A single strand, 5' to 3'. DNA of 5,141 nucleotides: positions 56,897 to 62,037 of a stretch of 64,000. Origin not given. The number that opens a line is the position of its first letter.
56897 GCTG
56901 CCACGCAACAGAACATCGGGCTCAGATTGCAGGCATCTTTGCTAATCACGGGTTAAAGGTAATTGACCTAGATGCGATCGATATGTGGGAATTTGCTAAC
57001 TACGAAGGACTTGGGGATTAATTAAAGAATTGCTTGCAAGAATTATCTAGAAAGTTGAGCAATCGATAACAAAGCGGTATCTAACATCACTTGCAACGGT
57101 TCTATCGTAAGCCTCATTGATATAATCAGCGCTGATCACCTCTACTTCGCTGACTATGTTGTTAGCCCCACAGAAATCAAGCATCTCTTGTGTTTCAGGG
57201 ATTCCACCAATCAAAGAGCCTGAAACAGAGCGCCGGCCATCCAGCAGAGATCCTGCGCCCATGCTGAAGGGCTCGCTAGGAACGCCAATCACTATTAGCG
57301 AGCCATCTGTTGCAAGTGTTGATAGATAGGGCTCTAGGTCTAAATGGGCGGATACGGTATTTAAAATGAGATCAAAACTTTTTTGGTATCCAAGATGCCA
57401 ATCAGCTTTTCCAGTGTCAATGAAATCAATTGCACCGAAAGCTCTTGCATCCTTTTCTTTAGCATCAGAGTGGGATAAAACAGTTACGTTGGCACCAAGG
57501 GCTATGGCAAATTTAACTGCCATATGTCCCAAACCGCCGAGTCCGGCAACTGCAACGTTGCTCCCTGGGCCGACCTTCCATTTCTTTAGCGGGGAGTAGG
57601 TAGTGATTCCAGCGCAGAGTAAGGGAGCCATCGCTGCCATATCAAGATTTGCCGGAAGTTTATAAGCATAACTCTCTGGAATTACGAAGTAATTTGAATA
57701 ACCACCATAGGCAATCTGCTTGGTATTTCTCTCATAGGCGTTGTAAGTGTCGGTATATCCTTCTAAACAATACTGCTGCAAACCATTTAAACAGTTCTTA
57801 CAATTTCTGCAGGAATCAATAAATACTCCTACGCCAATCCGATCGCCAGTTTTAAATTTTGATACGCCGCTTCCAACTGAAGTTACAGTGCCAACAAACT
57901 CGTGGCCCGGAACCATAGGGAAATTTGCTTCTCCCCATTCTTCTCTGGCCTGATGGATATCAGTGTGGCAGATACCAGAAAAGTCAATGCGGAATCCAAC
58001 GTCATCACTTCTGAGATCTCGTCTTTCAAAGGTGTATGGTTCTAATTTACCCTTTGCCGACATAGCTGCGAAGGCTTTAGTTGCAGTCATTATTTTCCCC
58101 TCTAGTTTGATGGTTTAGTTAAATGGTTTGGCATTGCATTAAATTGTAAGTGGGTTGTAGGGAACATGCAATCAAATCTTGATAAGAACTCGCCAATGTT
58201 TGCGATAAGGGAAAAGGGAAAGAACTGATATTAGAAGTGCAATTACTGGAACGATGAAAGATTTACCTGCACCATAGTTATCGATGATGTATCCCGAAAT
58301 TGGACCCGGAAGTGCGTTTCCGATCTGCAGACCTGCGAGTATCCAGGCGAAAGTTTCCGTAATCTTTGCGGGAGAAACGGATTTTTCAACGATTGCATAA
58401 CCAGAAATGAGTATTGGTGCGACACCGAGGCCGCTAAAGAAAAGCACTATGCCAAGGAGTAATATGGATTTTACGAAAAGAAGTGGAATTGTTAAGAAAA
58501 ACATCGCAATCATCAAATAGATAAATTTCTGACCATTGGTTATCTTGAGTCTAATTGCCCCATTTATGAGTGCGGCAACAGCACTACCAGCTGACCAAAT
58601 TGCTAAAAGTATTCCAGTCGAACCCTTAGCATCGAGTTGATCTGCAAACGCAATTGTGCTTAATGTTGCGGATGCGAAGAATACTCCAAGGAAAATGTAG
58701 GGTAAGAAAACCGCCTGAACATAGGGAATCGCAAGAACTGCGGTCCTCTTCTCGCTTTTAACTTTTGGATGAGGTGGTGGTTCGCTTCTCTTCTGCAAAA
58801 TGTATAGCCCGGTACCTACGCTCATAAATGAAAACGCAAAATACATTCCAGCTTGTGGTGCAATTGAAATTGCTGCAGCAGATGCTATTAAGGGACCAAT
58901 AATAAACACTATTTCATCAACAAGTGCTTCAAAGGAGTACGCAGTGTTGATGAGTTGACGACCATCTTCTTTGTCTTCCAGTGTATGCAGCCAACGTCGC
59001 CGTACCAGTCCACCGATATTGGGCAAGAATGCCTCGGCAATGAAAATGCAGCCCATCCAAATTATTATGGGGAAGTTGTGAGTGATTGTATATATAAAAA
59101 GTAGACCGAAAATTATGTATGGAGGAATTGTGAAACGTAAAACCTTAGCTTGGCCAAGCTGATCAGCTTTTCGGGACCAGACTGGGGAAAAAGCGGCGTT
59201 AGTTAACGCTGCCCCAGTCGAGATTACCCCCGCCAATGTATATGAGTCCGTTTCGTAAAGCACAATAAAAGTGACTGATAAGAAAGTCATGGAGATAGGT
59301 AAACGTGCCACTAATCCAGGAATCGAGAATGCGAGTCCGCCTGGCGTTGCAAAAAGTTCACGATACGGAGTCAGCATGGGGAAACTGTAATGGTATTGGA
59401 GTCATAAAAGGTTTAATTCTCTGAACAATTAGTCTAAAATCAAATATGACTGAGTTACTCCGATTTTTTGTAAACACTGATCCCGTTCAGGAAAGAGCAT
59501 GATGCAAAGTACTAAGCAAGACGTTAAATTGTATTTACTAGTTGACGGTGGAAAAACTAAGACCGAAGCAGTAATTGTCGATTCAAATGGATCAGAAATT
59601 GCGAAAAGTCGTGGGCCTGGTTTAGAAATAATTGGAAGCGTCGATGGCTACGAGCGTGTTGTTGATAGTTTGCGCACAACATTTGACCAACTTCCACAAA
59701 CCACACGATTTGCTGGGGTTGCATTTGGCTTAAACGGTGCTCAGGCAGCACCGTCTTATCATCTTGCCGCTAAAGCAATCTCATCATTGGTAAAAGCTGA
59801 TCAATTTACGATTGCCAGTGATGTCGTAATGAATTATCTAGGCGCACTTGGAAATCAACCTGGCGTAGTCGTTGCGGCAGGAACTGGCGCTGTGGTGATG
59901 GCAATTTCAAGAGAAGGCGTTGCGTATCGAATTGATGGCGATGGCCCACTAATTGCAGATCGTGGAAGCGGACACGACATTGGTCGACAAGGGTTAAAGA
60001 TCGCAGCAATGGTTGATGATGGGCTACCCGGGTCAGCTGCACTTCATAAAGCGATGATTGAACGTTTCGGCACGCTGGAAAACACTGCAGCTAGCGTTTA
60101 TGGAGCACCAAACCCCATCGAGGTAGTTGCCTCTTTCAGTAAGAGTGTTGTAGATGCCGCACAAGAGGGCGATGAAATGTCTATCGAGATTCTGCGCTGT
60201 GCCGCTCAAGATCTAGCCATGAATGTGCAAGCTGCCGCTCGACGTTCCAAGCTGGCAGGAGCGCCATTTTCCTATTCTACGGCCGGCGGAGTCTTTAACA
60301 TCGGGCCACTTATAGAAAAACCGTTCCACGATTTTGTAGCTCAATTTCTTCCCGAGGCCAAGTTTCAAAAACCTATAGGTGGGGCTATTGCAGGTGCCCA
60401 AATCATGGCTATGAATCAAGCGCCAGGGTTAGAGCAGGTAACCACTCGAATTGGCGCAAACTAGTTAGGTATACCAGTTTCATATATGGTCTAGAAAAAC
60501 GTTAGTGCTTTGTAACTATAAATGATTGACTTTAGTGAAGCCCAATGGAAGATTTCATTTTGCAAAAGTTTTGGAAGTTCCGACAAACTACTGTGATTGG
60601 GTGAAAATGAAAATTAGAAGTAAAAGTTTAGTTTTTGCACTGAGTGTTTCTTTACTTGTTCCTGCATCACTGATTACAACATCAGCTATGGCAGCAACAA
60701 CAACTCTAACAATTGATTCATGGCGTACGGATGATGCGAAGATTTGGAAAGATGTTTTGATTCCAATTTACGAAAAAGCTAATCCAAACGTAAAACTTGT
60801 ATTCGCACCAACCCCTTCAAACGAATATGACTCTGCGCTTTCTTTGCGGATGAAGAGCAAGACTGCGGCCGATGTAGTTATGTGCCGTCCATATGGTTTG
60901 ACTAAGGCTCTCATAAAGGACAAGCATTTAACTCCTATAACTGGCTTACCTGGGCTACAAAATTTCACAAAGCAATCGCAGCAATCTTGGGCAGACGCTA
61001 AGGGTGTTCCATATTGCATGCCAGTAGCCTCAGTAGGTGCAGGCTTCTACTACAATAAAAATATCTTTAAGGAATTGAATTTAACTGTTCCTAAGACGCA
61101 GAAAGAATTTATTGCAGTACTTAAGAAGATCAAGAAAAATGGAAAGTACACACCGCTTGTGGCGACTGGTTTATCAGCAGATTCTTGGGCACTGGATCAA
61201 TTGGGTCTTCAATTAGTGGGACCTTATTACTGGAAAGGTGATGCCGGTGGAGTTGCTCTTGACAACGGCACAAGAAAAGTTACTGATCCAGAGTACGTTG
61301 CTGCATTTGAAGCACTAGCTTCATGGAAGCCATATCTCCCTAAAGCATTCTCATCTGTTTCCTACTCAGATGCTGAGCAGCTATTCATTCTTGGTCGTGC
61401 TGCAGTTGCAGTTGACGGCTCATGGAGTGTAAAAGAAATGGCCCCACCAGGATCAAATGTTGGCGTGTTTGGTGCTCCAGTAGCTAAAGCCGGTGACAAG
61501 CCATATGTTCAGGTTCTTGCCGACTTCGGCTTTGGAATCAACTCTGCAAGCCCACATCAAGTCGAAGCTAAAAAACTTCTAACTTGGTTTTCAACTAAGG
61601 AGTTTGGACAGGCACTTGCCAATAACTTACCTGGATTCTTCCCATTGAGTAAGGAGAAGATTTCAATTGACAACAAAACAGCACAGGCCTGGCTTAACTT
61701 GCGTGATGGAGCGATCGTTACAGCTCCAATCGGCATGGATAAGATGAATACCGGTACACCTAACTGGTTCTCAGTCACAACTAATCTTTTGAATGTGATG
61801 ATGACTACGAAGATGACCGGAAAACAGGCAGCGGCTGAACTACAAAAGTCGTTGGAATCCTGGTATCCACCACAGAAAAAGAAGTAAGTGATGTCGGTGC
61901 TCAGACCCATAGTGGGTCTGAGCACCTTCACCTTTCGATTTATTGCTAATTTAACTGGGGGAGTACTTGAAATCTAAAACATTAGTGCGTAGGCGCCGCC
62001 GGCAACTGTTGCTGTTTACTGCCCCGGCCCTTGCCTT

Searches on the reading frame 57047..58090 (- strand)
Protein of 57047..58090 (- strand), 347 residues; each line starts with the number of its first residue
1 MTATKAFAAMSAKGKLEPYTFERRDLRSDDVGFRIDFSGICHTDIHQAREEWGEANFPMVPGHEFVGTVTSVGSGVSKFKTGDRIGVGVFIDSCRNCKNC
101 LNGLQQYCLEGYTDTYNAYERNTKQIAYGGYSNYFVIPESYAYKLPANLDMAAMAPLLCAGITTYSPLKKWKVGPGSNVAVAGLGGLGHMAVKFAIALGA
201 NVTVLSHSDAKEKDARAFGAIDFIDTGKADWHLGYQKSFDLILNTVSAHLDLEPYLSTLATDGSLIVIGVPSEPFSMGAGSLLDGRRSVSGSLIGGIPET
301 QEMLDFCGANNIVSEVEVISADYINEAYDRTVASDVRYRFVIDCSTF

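Call 92: search_protein_families(library=pfam, proteins=[window:57047-58090:-], max_evalue=0.001)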
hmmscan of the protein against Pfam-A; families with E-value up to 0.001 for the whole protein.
window:57047-58090:- (347 aa): 2 families
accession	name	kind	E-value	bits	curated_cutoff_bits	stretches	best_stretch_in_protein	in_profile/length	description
PF08240.17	ADH_N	-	2.1e-25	89.4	23.5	1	29-146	3-103/104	Alcohol dehydrogenase GroES-like domain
PF00107.32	ADH_zinc_N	-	2e-20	73.5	31.8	1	186-307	1-127/129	Zinc-binding dehydrogenase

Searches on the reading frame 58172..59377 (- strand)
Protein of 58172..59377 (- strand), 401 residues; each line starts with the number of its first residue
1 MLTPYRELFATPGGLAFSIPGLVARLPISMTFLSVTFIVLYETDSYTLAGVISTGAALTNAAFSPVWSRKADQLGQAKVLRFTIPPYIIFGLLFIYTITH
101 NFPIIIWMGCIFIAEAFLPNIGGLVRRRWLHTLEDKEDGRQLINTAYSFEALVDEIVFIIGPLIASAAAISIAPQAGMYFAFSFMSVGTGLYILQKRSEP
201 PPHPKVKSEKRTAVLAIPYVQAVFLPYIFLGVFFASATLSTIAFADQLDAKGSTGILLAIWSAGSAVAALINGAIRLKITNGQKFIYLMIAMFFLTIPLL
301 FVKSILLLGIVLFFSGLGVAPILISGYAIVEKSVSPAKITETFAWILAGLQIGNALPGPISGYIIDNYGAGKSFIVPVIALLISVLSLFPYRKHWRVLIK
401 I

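Call 92: search_protein_families(library=pfam, proteins=[window:58172-59377:-], max_evalue=0.001)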
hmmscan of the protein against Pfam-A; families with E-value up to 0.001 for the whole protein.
window:58172-59377:- (401 aa): 1 family
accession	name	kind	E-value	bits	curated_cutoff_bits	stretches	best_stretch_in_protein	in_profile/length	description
PF07690.21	MFS_1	-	5.4e-20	72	33.4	2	229-394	9-177/347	Major Facilitator Superfamily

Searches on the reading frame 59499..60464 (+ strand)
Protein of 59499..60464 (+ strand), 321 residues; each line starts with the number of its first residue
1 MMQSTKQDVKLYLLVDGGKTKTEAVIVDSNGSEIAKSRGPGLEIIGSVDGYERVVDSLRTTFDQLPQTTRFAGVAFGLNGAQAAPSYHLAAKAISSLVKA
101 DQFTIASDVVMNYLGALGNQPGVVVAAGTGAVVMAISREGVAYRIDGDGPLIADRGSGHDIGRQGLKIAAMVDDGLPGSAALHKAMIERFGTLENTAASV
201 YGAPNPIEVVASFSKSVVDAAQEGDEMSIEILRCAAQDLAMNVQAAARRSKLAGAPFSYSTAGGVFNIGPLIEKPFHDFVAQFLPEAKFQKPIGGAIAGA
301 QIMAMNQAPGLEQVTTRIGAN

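Call 92: search_protein_families(library=pfam, proteins=[window:59499-60464:+], max_evalue=0.001)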
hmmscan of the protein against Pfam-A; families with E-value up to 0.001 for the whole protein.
window:59499-60464:+ (321 aa): 1 family
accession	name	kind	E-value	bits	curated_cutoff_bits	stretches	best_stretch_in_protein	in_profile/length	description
PF01869.26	BcrAD_BadFG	-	1.6e-25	90.6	31.5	1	15-273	3-238/271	BadF/BadG/BcrA/BcrD ATPase family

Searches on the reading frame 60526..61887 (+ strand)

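Call 92: search_protein_families(library=pfam, proteins=[window:60526-61887:+], max_evalue=0.001)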
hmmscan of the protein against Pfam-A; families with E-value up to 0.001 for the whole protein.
window:60526-61887:+ (453 aa): 2 families
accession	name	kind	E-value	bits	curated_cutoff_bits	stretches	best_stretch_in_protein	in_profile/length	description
PF01547.30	SBP_bac_1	-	3.9e-41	142.4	26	1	72-359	8-304/307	Bacterial extracellular solute-binding protein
PF13416.11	SBP_bac_8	-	1.6e-28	100.7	27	1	82-377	6-264/279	Bacterial extracellular solute-binding protein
